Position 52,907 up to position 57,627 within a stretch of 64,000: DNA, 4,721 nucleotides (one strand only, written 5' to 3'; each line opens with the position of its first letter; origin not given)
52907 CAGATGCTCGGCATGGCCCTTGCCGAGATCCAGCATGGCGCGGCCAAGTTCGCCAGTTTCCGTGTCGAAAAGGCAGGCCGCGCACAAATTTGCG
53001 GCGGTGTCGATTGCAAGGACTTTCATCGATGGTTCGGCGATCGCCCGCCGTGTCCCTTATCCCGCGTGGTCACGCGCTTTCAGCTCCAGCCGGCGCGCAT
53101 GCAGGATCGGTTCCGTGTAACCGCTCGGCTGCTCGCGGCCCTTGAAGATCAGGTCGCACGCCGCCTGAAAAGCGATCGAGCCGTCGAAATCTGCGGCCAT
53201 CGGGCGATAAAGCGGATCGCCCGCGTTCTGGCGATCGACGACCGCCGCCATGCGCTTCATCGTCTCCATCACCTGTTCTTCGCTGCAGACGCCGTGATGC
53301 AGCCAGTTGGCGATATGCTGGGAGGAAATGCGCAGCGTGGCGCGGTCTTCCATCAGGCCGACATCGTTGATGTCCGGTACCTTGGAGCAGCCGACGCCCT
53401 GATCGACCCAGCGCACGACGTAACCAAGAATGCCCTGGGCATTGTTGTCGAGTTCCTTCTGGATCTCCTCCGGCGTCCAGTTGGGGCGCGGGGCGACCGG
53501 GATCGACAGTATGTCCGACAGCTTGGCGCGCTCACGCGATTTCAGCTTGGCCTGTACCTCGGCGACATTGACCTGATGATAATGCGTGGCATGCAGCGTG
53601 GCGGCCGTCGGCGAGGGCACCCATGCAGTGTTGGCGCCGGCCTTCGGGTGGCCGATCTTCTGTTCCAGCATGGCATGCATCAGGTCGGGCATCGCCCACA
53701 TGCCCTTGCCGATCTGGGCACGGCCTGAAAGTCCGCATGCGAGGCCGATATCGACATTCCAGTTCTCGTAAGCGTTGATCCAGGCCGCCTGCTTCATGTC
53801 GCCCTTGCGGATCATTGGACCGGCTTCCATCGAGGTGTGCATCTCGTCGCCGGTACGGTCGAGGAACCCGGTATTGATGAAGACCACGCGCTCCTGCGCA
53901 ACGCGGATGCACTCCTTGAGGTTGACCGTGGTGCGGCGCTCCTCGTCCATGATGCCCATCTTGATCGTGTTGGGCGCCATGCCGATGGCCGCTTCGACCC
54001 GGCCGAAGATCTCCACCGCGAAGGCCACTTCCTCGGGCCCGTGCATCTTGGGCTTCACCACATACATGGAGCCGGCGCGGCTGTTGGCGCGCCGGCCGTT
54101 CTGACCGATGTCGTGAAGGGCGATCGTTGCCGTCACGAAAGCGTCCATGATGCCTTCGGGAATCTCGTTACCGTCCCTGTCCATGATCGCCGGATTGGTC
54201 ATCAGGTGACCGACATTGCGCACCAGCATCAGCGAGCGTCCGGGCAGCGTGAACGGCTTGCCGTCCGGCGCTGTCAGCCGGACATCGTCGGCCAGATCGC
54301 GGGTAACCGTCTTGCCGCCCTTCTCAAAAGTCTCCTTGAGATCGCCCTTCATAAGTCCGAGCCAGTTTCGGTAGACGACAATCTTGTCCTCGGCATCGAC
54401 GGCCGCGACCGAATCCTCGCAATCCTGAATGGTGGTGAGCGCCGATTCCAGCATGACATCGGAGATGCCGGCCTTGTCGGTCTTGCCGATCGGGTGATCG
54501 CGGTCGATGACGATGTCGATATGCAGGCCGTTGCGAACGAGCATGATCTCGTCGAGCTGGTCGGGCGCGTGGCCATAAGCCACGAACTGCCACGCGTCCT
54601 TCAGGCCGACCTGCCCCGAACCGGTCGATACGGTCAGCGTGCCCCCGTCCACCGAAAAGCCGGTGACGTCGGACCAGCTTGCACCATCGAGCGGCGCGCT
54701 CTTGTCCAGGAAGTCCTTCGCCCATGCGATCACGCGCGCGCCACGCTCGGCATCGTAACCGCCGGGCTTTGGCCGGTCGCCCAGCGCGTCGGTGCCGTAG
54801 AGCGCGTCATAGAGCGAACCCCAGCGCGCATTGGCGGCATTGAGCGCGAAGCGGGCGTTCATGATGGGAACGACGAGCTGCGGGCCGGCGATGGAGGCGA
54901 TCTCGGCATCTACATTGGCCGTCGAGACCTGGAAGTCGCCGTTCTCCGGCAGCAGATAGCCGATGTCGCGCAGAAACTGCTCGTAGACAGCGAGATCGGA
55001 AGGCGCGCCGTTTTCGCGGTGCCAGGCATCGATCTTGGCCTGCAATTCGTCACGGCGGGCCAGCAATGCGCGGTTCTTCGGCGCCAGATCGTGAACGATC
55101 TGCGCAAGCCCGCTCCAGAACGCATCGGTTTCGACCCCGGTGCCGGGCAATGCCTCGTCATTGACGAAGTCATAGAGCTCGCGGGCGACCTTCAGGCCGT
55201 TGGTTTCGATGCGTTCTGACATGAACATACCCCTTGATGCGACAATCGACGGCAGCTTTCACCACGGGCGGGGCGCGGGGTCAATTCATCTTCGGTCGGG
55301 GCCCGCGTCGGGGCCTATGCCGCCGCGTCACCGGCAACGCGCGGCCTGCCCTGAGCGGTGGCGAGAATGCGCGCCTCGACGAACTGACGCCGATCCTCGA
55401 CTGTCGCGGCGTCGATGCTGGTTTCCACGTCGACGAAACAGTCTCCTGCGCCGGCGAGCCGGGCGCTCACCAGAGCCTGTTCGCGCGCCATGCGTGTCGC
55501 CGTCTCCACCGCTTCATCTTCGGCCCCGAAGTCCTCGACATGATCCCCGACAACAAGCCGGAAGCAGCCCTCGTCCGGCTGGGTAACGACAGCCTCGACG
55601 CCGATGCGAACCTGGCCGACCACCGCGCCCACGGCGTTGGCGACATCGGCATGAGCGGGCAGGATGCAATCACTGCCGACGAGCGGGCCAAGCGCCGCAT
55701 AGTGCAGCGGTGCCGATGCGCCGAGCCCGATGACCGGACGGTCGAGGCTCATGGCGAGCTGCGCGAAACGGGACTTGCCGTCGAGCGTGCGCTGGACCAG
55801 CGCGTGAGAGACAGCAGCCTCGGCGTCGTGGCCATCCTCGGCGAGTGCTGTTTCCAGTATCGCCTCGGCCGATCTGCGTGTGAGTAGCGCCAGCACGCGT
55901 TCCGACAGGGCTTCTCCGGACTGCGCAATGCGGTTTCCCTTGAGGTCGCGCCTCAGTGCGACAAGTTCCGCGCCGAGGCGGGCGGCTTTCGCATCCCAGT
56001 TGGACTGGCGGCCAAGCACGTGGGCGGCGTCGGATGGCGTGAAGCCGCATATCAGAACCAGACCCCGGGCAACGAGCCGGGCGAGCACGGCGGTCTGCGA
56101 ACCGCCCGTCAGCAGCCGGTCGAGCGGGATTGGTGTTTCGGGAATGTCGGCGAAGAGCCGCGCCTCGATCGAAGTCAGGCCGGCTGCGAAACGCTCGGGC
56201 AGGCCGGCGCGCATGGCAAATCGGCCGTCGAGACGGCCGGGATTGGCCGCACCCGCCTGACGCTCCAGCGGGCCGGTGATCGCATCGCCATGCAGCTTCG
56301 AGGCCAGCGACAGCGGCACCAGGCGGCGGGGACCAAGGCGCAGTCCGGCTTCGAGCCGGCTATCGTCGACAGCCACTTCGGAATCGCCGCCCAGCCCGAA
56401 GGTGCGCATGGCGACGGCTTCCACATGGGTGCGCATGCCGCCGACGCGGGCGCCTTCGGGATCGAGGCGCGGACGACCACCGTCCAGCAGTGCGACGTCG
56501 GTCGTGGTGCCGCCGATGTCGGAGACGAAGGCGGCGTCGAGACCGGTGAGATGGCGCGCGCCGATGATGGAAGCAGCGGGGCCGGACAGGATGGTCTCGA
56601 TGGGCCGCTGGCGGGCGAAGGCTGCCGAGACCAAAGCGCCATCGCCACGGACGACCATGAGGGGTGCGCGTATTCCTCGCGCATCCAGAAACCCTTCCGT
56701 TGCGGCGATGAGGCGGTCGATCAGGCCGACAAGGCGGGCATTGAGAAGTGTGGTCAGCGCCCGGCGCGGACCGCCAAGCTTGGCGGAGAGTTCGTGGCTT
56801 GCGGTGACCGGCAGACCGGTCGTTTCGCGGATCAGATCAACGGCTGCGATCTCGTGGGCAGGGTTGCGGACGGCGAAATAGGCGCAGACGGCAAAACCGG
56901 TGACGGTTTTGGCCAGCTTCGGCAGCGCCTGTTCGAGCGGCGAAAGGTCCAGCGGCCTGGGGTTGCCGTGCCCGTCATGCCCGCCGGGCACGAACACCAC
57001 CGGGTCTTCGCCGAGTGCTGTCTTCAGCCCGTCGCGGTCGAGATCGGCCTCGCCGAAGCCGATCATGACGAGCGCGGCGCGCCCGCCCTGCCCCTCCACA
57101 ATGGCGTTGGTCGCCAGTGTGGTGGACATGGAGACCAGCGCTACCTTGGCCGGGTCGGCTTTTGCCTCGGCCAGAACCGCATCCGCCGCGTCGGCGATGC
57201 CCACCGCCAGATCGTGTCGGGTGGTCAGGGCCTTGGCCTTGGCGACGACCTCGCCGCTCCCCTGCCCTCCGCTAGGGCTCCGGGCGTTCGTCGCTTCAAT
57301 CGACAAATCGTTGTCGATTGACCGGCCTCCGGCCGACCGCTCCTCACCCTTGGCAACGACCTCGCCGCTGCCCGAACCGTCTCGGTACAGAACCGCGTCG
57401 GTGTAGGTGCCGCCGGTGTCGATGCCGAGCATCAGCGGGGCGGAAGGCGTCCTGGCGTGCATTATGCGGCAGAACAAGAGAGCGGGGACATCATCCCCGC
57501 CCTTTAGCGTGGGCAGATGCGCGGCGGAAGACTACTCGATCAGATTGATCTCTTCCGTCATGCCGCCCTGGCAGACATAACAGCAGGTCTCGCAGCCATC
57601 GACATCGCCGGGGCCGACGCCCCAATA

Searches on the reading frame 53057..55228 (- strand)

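Call 9: search_protein_families(library=pfam, proteins=[window:53057-55228:-], max_evalue=0.01)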
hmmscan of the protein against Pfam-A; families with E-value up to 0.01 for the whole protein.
window:53057-55228:- (723 aa): 4 families
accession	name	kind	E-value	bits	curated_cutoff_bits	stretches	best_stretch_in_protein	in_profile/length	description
PF01274.28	MS_TIM-barrel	-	2.4e-67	227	26.4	1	334-570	2-242/248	Malate synthase, TIM barrel domain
PF20659.2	MS_C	-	2.1e-24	86.7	23.1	1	588-681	2-97/118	Malate synthase, C-terminal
PF20658.2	MSG_insertion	-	1.9e-21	76.5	24.8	1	158-231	1-75/76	Malate synthase G, alpha-beta insertion domain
PF20656.2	MS_N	-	3.8e-21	74.8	23.5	1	18-76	2-60/64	Malate synthase, N-terminal domain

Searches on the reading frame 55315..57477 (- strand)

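Call 9: search_protein_families(library=pfam, proteins=[window:55315-57477:-], max_evalue=0.01)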
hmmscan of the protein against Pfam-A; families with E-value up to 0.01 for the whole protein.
window:55315-57477:- (720 aa): 3 families
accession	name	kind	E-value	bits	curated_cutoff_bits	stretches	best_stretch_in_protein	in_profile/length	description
PF05378.19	Hydant_A_N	-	3.1e-31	108.9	25.2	1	17-219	2-175/176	Hydantoinase/oxoprolinase N-terminal region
PF01968.24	Hydantoinase_A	-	6.7e-27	94.9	22.9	1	239-374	1-138/291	Hydantoinase/oxoprolinase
PF14450.12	FtsA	-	0.0068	17.2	31.8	0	18-60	2-39/127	Cell division protein FtsA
